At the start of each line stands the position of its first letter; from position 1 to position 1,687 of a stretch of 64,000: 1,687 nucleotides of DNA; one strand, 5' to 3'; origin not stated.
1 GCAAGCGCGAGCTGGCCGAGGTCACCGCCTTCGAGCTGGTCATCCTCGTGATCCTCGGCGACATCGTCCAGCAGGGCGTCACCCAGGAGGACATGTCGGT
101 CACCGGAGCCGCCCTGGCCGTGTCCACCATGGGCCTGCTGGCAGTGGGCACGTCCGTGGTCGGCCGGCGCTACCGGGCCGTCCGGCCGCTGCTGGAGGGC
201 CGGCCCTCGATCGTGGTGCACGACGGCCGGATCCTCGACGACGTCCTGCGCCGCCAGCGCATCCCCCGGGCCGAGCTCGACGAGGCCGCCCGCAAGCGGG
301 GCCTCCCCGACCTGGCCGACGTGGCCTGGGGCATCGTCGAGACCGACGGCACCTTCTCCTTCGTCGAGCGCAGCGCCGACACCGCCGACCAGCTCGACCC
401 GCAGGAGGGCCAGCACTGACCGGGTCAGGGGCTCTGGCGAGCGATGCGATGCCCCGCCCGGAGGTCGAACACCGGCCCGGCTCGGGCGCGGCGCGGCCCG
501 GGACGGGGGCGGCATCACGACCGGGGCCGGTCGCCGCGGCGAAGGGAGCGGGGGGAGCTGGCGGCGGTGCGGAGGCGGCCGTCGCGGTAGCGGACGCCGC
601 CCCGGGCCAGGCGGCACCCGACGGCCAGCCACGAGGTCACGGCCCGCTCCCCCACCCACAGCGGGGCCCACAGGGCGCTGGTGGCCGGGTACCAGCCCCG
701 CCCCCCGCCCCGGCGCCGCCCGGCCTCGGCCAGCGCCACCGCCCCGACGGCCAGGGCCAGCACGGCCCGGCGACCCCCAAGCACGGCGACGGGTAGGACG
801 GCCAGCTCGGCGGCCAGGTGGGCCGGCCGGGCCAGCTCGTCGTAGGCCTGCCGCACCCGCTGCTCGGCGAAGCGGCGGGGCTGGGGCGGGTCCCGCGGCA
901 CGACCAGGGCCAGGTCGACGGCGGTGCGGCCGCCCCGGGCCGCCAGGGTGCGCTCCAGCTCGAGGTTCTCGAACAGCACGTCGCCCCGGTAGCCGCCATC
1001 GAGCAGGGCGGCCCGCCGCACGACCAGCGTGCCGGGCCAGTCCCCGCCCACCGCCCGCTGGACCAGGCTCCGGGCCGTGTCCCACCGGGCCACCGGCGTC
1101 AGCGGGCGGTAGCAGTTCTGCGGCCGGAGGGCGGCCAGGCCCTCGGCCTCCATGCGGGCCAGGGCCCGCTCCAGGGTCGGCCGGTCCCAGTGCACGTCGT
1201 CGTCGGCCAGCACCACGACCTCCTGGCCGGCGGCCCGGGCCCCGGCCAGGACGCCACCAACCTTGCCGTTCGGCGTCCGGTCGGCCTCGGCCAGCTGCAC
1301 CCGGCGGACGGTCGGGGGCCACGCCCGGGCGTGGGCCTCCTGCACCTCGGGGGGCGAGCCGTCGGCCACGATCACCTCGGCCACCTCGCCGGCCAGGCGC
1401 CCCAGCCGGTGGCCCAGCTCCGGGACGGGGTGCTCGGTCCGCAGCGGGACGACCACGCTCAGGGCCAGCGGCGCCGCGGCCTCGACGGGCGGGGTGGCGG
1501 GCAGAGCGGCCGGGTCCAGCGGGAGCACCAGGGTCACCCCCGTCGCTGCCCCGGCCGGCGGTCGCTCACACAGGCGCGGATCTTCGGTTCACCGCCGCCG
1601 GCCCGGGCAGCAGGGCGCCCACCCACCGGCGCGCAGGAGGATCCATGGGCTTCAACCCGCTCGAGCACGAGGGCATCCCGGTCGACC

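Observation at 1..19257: About 19-kb general-stress/dormancy island wired by one recurring SigB/SigF-type promoter motif and carrying its own sigma factors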

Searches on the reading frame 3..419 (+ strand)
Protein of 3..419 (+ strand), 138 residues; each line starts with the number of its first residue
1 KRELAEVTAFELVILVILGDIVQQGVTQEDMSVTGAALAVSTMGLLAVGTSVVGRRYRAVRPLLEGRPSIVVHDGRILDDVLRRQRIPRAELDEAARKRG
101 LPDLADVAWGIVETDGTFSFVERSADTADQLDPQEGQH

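Call 8: search_protein_families(library=pfam, proteins=[window:3-419:+], max_evalue=0.01)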
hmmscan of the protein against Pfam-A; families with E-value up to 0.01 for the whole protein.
window:3-419:+ (138 aa): 2 families
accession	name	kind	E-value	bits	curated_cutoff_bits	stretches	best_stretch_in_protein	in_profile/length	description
PF04239.17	DUF421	-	1.2e-12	47.9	23.6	1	56-125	2-71/129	YetF C-terminal domain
PF20730.2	YetF_N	-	0.0061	16.8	26.5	1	1-46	24-69/76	YetF N-terminal transmembrane domain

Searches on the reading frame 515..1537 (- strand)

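Call 8: search_protein_families(library=pfam, proteins=[window:515-1537:-], max_evalue=0.01)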
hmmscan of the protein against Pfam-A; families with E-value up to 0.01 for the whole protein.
window:515-1537:- (340 aa): 3 families
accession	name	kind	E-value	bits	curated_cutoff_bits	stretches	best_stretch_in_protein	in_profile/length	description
PF00535.33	Glycos_transf_2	-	2.6e-07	31.1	23.3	1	27-135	1-109/168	Glycosyl transferase family 2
PF13641.12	Glyco_tranf_2_3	-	1.6e-06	28.8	27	1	70-231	48-228/230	Glycosyltransferase like family 2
PF13506.12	Glyco_transf_21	-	0.00013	21.9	21.7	1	75-133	1-59/174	Glycosyl transferase family 21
